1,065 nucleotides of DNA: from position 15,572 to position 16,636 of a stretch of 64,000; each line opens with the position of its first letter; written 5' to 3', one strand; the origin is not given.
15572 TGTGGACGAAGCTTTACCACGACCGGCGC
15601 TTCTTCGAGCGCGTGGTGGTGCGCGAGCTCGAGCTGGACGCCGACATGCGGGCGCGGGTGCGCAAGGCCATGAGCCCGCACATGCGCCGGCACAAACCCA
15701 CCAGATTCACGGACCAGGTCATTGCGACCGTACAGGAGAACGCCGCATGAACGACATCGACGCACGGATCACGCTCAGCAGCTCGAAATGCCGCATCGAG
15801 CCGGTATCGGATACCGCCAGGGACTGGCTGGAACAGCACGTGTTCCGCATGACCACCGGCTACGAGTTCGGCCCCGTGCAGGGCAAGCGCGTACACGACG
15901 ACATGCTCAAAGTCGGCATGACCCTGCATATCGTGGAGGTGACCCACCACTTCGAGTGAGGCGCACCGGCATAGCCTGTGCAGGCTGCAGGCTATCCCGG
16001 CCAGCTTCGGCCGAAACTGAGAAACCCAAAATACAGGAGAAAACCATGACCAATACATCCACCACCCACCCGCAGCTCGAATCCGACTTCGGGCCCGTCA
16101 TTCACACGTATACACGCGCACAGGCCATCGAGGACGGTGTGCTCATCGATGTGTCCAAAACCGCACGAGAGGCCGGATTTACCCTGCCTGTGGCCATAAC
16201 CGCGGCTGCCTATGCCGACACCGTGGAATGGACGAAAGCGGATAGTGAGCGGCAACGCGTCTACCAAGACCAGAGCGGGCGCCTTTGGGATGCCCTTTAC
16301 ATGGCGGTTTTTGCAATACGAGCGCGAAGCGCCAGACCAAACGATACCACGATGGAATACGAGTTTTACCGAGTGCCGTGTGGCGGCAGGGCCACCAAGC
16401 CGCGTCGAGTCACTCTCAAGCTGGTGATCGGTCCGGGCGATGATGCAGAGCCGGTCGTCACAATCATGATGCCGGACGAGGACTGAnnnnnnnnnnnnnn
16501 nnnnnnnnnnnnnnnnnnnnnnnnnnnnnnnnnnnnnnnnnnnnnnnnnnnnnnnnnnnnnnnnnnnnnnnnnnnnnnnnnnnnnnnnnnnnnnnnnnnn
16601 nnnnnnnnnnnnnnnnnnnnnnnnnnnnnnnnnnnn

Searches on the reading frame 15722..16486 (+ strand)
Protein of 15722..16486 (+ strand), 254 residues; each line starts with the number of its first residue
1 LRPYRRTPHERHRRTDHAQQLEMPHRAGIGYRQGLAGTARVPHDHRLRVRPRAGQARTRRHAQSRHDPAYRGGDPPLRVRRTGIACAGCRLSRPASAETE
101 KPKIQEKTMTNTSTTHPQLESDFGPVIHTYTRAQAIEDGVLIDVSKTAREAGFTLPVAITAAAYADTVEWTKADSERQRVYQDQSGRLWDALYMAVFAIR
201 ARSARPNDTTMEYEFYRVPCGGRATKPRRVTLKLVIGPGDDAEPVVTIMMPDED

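Call 72: search_protein_families(library=pfam, proteins=[window:15722-16486:+], max_evalue=0.01)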
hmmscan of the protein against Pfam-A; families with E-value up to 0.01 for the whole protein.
window:15722-16486:+ (254 aa): 1 family
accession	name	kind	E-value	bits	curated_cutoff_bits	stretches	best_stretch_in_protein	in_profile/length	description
PF20213.3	DUF6573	-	3.7e-28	98.7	27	1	126-254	10-138/138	Family of unknown function (DUF6573)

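Call 86: search_protein_families(library=phrogs, proteins=[window:15722-16486:+], max_evalue=0.1)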
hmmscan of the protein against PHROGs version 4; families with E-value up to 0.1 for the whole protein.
window:15722-16486:+ (254 aa): 0 families

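Call 87: search_protein_families(library=padloc, proteins=[window:15722-16486:+], max_evalue=0.1)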
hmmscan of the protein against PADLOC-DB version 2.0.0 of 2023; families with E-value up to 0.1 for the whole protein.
window:15722-16486:+ (254 aa): 2 families
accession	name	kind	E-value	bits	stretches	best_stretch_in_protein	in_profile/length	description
PDLC03044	REase_I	-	0.019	10.9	1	123-152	437-466/1034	Type I restriction enzyme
PDLC03041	REase_I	-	0.025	10.5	1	120-150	493-523/1099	Type I restriction enzyme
